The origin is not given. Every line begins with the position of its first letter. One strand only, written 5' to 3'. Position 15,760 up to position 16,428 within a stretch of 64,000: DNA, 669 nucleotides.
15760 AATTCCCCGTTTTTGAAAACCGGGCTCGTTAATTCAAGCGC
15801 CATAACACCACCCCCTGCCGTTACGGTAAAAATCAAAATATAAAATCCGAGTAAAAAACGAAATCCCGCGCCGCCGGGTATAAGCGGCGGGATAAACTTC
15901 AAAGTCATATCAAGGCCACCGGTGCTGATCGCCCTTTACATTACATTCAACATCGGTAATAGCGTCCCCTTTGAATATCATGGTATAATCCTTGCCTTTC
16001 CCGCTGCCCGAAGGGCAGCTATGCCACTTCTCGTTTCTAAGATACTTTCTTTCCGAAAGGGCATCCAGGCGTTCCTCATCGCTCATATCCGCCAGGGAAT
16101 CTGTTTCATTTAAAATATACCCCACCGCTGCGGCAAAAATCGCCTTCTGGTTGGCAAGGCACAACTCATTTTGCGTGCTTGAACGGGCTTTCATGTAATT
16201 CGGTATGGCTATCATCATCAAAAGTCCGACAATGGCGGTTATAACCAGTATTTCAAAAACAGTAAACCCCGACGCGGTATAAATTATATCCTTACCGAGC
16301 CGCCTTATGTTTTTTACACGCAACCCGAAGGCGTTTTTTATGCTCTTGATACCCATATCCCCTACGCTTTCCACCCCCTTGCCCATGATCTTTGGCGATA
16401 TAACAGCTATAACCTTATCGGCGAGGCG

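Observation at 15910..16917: RibD_C-type reductase fused in-frame to a type IV pilin-like methylation motif and pilin-like C-domain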

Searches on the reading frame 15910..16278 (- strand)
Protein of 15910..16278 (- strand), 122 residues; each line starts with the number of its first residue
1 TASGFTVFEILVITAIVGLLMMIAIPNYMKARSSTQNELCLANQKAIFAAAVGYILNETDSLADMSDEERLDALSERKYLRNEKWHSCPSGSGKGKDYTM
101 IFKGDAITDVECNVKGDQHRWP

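Call 4: search_protein_families(library=pfam, proteins=[window:15910-16278:-], max_evalue=1)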
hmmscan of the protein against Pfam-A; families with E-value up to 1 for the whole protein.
window:15910-16278:- (122 aa): 1 family
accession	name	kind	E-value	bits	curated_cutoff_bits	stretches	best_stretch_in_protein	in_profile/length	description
PF07963.17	N_methyl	-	0.61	10.2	21.2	0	3-25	5-27/27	Prokaryotic N-terminal methylation motif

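Call 5: search_protein_families(library=ncbifam, proteins=[window:15910-16278:-], max_evalue=1)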
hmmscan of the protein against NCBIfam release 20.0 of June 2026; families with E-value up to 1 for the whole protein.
window:15910-16278:- (122 aa): 8 families
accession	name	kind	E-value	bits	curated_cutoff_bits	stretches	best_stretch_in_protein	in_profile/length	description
NF040999.1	pilin_ComGC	equivalog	4.5e-10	39.6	75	1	3-75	2-76/84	competence type IV pilus major pilin ComGC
NF041775.1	typeIV_PilA_Myxo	equivalog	3.6e-09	36.9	400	1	3-68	11-75/214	type IV pilin protein PilA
TIGR01710.1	typeII_sec_gspG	equivalog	2.4e-07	30.9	88.85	1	3-77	1-72/134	type II secretion system major pseudopilin GspG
NF007862.0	PRK10574.1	equivalog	0.00092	19.4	138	1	3-29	5-31/145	prepilin peptidase-dependent pilin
TIGR01708.2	typeII_sec_gspH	equivalog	0.0018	18.3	80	1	3-36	2-35/169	type II secretion system minor pseudopilin GspH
NF041013.1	T4P_ComGE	equivalog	0.0023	18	49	1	3-38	4-39/83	competence type IV pilus minor pilin ComGE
TIGR02596.1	TIGR02596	subfamily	0.0049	17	70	1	5-33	1-29/196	Verru_Chthon cassette protein D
NF040982.1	ComGD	equivalog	0.12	12.7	70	1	3-41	2-40/139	competence type IV pilus minor pilin ComGD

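Call 21: find_homologous_proteins(query=window:15910-16272:-)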
Query window:15910-16272:-: 2 candidates shared short words with the query, none scored E <= 0.001.

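Call 30: search_protein_representatives(protein=window:15913-16272:-)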
Query: 120 residues. Proteins with E-value up to 0.001 (for the whole library): 2139; up to 1e-10: 27; up to 1e-30: 3. The best 150 are listed.
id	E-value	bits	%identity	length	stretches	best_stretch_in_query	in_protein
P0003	2.7e-49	182.5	70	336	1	1-120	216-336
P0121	3.1e-31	124.3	50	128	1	2-120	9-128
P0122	3.8e-31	124.0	50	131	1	2-120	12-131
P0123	1.7e-29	118.7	46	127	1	2-120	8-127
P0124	9.7e-29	116.3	45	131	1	2-120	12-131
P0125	2.2e-25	105.4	43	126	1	2-120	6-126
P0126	4.3e-22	94.8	39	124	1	2-120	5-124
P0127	9.8e-22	93.7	41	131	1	2-120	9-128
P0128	2.6e-20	89.1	36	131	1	2-120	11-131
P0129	6.3e-20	87.9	38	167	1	1-120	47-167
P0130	1.1e-17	80.6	38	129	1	2-120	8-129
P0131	2.9e-17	79.3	37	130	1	2-117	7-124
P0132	4.5e-17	78.7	36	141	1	2-119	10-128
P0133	9.2e-17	77.7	36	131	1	2-120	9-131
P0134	1.2e-16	77.3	43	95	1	2-85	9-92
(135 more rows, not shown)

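Call 43: find_homologous_proteins(query=A2)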
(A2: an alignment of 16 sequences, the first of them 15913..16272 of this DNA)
Query A2 (16 sequences) (120 aa, profile of the alignment): 7309 proteins with E <= 0.001 among 8000 candidates; the best 120 are listed.
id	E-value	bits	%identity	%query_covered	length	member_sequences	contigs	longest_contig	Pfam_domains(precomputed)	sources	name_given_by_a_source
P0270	4.6e-50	187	51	100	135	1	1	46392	PF07963.18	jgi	-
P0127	3.3e-47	178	41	99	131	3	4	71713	PF07963.18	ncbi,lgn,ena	ncbi:MAG: prepilin-type N-terminal cleavage/methylation domain-containing protein [Candidatus Omnitr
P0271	3.4e-46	174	44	99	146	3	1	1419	PF07963.18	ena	-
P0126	3.7e-46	174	38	99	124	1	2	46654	PF07963.18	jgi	jgi:prepilin-type N-terminal cleavage/methylation domain-containing protein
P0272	3.7e-45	171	40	99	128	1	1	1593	PF07963.18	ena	-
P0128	7.3e-45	170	39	73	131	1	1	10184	PF07963.18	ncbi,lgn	ncbi:MAG: prepilin-type N-terminal cleavage/methylation domain-containing protein [Candidatus Omnitr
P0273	1.9e-44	169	42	99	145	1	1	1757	PF07963.18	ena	-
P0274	5.1e-43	164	38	99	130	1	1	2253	PF07963.18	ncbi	-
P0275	3.6e-42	161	38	99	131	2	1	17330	PF07963.18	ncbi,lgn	ncbi:MAG: prepilin-type N-terminal cleavage/methylation domain-containing protein [Candidatus Omnitr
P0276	1.5e-40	156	37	99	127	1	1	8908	PF07963.18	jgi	-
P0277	2.7e-40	155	36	99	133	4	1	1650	PF07963.18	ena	-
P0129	3.1e-40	155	38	100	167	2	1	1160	-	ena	-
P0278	6.1e-40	154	39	99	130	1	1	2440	PF07963.18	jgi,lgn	jgi:prepilin-type N-terminal cleavage/methylation domain-containing protein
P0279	7.7e-40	154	37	99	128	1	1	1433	PF07963.18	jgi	-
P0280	7.2e-39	151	41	99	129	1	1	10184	PF07963.18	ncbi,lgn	ncbi:MAG: competence type IV pilus major pilin ComGC [Candidatus Omnitrophota bacterium]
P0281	3.8e-38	148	36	100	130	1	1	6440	PF07963.18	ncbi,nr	ncbi:MAG: prepilin-type N-terminal cleavage/methylation domain-containing protein [Candidatus Omnitr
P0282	1.8e-32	130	36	97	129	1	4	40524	PF07963.18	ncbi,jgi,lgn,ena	-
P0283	3.9e-31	126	36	97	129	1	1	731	PF07963.18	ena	-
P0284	4.4e-30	122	36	97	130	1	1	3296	PF07963.18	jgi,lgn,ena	-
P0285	1.5e-29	121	34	98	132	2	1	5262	PF07963.18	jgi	jgi:prepilin-type N-terminal cleavage/methylation domain-containing protein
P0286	4.6e-29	119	35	98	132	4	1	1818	PF07963.18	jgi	-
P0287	4.8e-29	119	33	98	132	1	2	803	PF07963.18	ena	-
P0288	1.1e-28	118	34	97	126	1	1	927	PF07963.18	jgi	jgi:prepilin-type N-terminal cleavage/methylation domain-containing protein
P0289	1.1e-28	118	35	97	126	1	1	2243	PF07963.18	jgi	jgi:prepilin-type N-terminal cleavage/methylation domain-containing protein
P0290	1.7e-28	117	35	97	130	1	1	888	PF07963.18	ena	-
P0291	9.4e-28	115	35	98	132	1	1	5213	PF07963.18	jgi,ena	-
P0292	4.2e-27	113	29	99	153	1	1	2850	PF07963.18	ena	-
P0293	4.4e-26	109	30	97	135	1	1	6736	PF07963.18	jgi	-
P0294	4.5e-26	109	31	91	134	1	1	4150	PF07963.18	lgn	-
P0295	4.8e-26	109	31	97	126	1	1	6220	PF07963.18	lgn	-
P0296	6.3e-26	109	29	100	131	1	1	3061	PF07963.18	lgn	-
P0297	5.8e-25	106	36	93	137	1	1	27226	PF07963.18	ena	-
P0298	1.3e-24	105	30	99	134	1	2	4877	PF07963.18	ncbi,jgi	jgi:prepilin-type N-terminal cleavage/methylation domain-containing protein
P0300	1.9e-24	104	28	99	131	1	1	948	PF07963.18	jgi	jgi:prepilin-type N-terminal cleavage/methylation domain-containing protein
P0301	2.1e-24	104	27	99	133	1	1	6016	PF07963.18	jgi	jgi:prepilin-type N-terminal cleavage/methylation domain-containing protein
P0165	3.4e-24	103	36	80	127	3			PF07963.18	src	-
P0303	6.1e-24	102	32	99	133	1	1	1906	PF07963.18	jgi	jgi:prepilin-type N-terminal cleavage/methylation domain-containing protein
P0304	1.2e-23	101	28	93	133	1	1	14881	PF07963.18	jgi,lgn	jgi:prepilin-type N-terminal cleavage/methylation domain-containing protein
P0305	1.7e-23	101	30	99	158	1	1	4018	PF07963.18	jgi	jgi:prepilin-type N-terminal cleavage/methylation domain-containing protein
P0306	2.2e-23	101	28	93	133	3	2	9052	PF07963.18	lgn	-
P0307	2.3e-23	101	32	97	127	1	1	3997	PF07963.18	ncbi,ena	-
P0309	1.1e-22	98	-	-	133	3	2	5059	PF07963.18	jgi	jgi:prepilin-type N-terminal cleavage/methylation domain-containing protein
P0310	5.1e-20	90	-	-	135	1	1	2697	PF07963.18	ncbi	-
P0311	2.1e-19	88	-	-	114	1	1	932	PF07963.18,PF26697.1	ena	-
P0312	5.8e-19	86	28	99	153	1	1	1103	PF07963.18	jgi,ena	-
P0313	1.6e-18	85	33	84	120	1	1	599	PF07963.18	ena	-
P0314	1.9e-18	85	35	74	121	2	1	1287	PF07963.18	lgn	-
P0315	2.8e-18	84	33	98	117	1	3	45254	PF07963.18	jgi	-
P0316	3.0e-18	84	-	-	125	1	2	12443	PF07963.18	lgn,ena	-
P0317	3.8e-18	84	-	-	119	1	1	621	PF07963.18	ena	-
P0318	6.1e-18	83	40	48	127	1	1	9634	PF07963.18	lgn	-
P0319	8.2e-18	83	30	99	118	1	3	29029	PF07963.18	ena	-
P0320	1.4e-17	82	-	-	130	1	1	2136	PF07963.18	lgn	-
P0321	1.4e-17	82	-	-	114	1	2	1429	PF07963.18,PF26697.1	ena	-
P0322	2.5e-17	81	43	49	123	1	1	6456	PF07963.18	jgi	-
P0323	2.8e-17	81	32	99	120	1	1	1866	PF07963.18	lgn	-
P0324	3.0e-17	81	-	-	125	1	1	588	PF07963.18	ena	-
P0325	3.2e-17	81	35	73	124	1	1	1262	PF07963.18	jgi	jgi:prepilin-type N-terminal cleavage/methylation domain-containing protein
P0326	3.2e-17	81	34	79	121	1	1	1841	PF07963.18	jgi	-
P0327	3.3e-17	81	32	85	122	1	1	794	PF07963.18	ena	-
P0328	3.8e-17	80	36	78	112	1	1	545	PF07963.18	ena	-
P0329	4.0e-17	80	-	-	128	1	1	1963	PF07963.18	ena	-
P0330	7.0e-17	80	34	84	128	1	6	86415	PF07963.18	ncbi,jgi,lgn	jgi:prepilin-type N-terminal cleavage/methylation domain-containing protein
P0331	7.5e-17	79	34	79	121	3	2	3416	PF07963.18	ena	-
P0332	7.6e-17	79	32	98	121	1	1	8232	PF07963.18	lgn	-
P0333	8.8e-17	79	34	94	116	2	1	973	PF07963.18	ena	-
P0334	1.1e-16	79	43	45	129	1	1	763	PF07963.18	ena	-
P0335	1.5e-16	79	32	99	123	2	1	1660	PF07963.18,PF26697.1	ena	-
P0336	1.5e-16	78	34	98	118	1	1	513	PF07963.18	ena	-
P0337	1.7e-16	78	36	92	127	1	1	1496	PF07963.18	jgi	jgi:prepilin-type N-terminal cleavage/methylation domain-containing protein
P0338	1.8e-16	78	41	73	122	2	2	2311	PF07963.18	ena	-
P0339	1.8e-16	78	36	74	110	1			PF07963.18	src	-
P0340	1.8e-16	78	41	53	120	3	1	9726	PF07963.18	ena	-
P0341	1.8e-16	78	40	78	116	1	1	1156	PF07963.18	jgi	jgi:prepilin-type N-terminal cleavage/methylation domain-containing protein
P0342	2.0e-16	78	31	73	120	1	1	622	PF07963.18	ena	-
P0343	2.1e-16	78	-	-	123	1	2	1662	PF07963.18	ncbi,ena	-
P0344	2.1e-16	78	35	92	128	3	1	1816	PF07963.18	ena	-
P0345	2.2e-16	78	36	73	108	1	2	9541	PF07963.18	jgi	jgi:prepilin-type N-terminal cleavage/methylation domain-containing protein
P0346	2.2e-16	78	39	78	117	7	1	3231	PF07963.18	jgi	jgi:prepilin-type N-terminal cleavage/methylation domain-containing protein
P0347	2.2e-16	78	41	53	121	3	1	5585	PF07963.18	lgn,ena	-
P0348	2.4e-16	78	42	44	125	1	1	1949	PF07963.18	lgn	-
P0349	2.4e-16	78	39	73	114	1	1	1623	PF07963.18,PF26697.1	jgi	jgi:prepilin-type N-terminal cleavage/methylation domain-containing protein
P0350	2.6e-16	78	31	94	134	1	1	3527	PF07963.18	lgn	-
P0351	2.8e-16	78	37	74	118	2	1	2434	PF07963.18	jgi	jgi:prepilin-type N-terminal cleavage/methylation domain-containing protein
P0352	2.8e-16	78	35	99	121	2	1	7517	PF07963.18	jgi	jgi:prepilin-type N-terminal cleavage/methylation domain-containing protein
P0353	2.8e-16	78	33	99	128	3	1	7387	PF07963.18,PF26697.1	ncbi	-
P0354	2.8e-16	78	36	82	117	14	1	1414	PF07963.18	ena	-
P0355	3.1e-16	77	-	-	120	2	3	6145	PF07963.18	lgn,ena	-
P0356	3.1e-16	77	33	92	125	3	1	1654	PF07963.18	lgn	-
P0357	3.2e-16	77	38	73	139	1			PF07963.18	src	-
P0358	3.2e-16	77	34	98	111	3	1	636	PF07963.18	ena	-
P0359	3.3e-16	77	34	99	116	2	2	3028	PF07963.18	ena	-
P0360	3.3e-16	77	39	74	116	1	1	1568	PF07963.18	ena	-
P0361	3.5e-16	77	36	74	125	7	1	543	PF07963.18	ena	-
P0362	3.8e-16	77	35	74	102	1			PF07963.18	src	-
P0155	3.8e-16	77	40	98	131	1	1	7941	PF07963.18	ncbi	-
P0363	4.0e-16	77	-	-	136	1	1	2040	PF07963.18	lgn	-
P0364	4.1e-16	77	39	74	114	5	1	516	PF07963.18,PF26697.1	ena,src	-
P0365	4.3e-16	77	35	73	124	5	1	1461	PF07963.18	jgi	jgi:prepilin-type N-terminal cleavage/methylation domain-containing protein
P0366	4.6e-16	77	40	74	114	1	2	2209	PF07963.18,PF26697.1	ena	-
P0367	4.8e-16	77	35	82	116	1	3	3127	PF07963.18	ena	-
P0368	5.3e-16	77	-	-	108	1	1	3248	PF07963.18,PF26697.1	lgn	-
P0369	5.3e-16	77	-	-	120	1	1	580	PF07963.18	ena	-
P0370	5.4e-16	77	-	-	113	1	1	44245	PF07963.18,PF26697.1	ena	-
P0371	5.4e-16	77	-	-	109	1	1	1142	PF07963.18,PF26697.1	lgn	-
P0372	5.4e-16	77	-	-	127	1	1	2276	PF07963.18,PF26697.1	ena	-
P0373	5.7e-16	77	38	92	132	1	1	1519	PF07963.18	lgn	-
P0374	5.9e-16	77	34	73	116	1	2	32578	PF07963.18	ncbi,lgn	-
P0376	6.0e-16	77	39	74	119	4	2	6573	PF07963.18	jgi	jgi:prepilin-type N-terminal cleavage/methylation domain-containing protein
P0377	6.4e-16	76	37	74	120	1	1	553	PF07963.18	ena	-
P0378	6.6e-16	76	39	73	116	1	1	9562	PF07963.18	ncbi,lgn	-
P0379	8.0e-16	76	-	-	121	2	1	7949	PF07963.18,PF26697.1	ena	-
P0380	8.7e-16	76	-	-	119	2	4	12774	PF07963.18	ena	-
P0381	8.8e-16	76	34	83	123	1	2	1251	PF07963.18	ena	-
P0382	9.3e-16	76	36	74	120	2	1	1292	PF07963.18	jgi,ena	jgi:prepilin-type N-terminal cleavage/methylation domain-containing protein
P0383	1.0e-15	76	37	82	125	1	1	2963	PF07963.18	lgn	-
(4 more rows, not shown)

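Call 55: search_solved_structures(query=A4, max_evalue=0.01)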
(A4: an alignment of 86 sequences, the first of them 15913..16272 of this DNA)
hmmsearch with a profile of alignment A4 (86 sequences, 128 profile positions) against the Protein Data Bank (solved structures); distinct sequences matched with E-value up to 0.01: 21.
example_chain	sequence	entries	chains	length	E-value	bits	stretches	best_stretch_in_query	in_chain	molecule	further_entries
9egp_A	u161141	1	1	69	1.9e-16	63.9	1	3-63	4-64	Geopilin domain 1 protein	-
7tgg_A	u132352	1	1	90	3.7e-16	63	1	3-62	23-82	Geopilin domain 1 protein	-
8tj2_C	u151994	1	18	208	2.5e-15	60.3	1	10-68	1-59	Type IV major pilin protein PilA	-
2m7g_A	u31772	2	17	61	2.9e-13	53.7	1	10-63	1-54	Geopilin domain 1 protein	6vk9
5wda_A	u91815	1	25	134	1.2e-11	48.4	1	10-71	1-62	General secretion pathway protein G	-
9laa_A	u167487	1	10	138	2.9e-11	47.2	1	4-40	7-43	Type IV pilin protein PilA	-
8p3b_A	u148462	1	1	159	5.5e-11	46.3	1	10-91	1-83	Fimbrial protein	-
1oqw_A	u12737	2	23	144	6.1e-11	46.1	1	10-99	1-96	Fimbrial protein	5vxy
2hi2_A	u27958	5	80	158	8.6e-11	45.6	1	10-90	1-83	Fimbrial protein | PilA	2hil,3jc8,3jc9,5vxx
5kua_A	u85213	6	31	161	1.3e-10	45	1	10-90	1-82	pilin | Neisseria meningitidis PilE variant SB-GATDH | Neisseria meningitidis PilE, SB-DATDH variant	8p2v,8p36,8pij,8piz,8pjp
6xxd_A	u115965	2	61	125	1.9e-10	44.5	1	10-72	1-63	PilA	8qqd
1ay2_A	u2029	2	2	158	2e-10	44.5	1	10-90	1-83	TYPE 4 PILIN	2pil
8tob_GA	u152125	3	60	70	3.5e-10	43.7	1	11-66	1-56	Fimbrial protein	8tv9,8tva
8tum_e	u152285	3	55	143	7.1e-10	42.7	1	10-39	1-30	Type IV major pilin protein PilA | Pilin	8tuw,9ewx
8pfb_G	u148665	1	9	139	1e-09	42.2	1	10-69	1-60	Type IV pilin PilE1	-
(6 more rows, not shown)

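Call 58: predict_structure(alignment_id=A4)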
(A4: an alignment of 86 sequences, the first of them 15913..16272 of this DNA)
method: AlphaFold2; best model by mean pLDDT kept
length: 120 residues; sequences in the alignment: 86
mean_pLDDT: 91.3   pTM: 0.77
mean pLDDT of the five models: 91.3, 90.3, 89.7, 89.2, 89.3
residues with pLDDT >= 90: 92; 70-90: 27; 50-70: 1; < 50: 0
segments of 3 or more residues with pLDDT < 50: none
pLDDT, mean of each block of 10 residues (from residue 1): 88 98 96 93 95 95 92 91 84 87 94 84
secondary structure, 60 per line:
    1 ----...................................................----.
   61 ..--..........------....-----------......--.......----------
elements in order: H5-55 H65-74 H81-84 E96-101 E104-110

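Call 60: fold_search(model_id=the predicted structure, library=pdb)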
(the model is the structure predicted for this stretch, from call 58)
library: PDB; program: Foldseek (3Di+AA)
matches with E <= 10: 21; with E <= 0.001: 0
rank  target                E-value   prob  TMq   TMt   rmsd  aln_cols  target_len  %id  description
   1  4ixj_B                6.2e-01  0.69  0.44  0.25   3.9        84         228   23  The structure of PilJ, a Type IV pilin from Clostridium difficile (released 2014-01-01)
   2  6lea_D                2.2e+00  0.10  0.32  0.31  11.2        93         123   12  Structure of FliS chaperone in complex with flagellin and HP1076 (released 2020-05-13)
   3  4ixj_A                2.6e+00  0.35  0.46  0.26   3.5        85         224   21  The structure of PilJ, a Type IV pilin from Clostridium difficile (released 2014-01-01)
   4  9gnz_N                3.5e+00  0.06  0.29  0.09  15.6        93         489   13  Salmonella cap-filament complex (released 2025-04-09)
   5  5ujm_B                4.9e+00  0.04  0.24  0.13   9.1        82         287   13  Structure of the active form of human Origin Recognition Complex and its ATPase motor module (released 2017-02-08)
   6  1tbx_B                4.9e+00  0.04  0.21  0.25   8.5        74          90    8  Crystal structure of SSV1 F-93 (released 2004-07-13)
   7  9g3z_H                6.3e+00  0.06  0.36  0.09   5.4        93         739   12  Structure of the Open gamma-Tubulin Ring Complex from Pig Brain (released 2024-10-02)
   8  4noa                  7.1e+00  0.05  0.33  0.35   5.9        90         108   13  Truncated minor pilin PilE from Pseudomonas aeruginosa (released 2014-11-19)
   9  3fna_B                7.1e+00  0.04  0.15  0.15   4.7        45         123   16  Crystal structure of the CBS pair of possible D-arabinose 5-phosphate isomerase yrbH from Escherichia coli CFT073 (released 2009-01-27)
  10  7y43_A                7.1e+00  0.04  0.25  0.32   8.1        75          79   12  Crystal structure of the KAT6A WH domain and its bound double stranded DNA (released 2023-01-18)
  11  3sm3                  7.1e+00  0.02  0.15  0.10   8.6        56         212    9  Crystal Structure of SAM-dependent methyltransferases Q8PUK2_METMA from Methanosarcina mazei. Northeast Structural Genom (released 2011-07-20)
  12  3kaw_A                7.6e+00  0.06  0.20  0.24   4.8        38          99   26  Crystal Structure of PA2107 PROTEIN from Pseudomonas aeruginosa, Northeast Structural Genomics Consortium Target PaR19 (released 2009-10-27)
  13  3kav_A                7.6e+00  0.06  0.20  0.24   4.8        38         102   26  Crystal Structure of THE MUTANT (L80M) PA2107 PROTEIN from Pseudomonas aeruginosa, Northeast Structural Genomics Conso (released 2009-10-27)
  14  5c8h                  8.1e+00  0.03  0.24  0.26   9.2        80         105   14  Crystal structure of ORC2 C-terminal domain (released 2015-07-08)
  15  3kav_B                8.7e+00  0.06  0.20  0.24   4.8        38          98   26  Crystal Structure of THE MUTANT (L80M) PA2107 PROTEIN from Pseudomonas aeruginosa, Northeast Structural Genomics Conso (released 2009-10-27)
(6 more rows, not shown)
